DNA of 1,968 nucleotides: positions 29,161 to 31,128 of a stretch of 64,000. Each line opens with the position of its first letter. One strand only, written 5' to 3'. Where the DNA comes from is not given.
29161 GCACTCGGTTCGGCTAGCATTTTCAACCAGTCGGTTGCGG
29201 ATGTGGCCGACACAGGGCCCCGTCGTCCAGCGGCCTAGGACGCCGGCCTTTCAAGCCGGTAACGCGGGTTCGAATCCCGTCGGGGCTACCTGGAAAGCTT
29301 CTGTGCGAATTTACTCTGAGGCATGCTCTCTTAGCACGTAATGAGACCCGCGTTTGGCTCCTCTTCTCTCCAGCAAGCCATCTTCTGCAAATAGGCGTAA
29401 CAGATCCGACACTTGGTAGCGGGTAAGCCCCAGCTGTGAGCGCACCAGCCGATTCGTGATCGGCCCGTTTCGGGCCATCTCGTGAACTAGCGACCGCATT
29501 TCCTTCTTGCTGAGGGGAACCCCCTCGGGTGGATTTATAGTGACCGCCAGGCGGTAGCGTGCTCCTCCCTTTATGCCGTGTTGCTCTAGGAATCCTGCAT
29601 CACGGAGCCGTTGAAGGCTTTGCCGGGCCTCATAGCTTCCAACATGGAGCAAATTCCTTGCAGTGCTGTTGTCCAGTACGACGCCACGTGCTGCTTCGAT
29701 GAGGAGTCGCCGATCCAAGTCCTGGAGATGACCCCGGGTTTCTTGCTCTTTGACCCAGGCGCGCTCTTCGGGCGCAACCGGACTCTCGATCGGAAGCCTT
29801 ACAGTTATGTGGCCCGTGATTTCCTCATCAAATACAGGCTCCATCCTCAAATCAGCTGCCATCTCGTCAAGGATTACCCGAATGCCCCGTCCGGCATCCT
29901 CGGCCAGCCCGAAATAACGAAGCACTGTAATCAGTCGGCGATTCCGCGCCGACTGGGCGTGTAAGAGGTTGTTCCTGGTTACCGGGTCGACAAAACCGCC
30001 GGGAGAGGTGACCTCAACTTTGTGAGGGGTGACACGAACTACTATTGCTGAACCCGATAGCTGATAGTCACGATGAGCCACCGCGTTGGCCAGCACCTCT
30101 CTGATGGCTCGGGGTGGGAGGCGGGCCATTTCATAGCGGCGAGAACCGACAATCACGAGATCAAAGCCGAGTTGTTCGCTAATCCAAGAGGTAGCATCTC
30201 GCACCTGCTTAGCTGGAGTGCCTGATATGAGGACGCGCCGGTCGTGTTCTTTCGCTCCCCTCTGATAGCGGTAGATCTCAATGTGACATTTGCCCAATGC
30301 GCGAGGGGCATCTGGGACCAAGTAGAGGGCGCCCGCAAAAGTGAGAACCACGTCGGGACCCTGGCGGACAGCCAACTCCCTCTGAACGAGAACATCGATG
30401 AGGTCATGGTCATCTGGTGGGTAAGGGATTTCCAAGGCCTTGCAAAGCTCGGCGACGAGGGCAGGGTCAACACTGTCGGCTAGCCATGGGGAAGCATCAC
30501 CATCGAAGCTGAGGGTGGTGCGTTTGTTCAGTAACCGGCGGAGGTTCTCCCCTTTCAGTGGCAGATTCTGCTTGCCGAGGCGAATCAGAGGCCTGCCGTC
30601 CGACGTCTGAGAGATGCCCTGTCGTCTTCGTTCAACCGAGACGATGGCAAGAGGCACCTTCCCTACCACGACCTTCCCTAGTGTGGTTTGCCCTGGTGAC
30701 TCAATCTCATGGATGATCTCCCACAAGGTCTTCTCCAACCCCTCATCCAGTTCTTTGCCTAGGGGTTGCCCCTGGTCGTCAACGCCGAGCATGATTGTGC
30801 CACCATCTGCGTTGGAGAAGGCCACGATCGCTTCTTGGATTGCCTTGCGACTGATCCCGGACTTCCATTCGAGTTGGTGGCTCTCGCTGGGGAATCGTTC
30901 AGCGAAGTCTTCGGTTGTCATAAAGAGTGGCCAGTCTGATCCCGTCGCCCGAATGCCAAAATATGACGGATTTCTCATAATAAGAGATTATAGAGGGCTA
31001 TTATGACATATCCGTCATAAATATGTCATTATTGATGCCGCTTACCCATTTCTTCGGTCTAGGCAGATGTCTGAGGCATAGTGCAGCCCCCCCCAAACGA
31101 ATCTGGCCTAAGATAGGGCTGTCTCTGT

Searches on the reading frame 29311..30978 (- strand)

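Call 68: search_protein_families(library=pfam, proteins=[window:29311-30978:-], max_evalue=0.00001)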
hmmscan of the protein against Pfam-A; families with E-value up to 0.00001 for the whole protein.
window:29311-30978:- (555 aa): 2 families
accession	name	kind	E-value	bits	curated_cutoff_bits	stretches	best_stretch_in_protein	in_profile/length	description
PF13749.12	HATPase_c_4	-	2.5e-15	56.7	26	1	309-387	1-82/89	Putative ATP-dependent DNA helicase recG C-terminal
PF04326.19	SLFN_AlbA_2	-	6e-14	53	25.3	1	32-141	1-117/118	Schlafen, AlbA_2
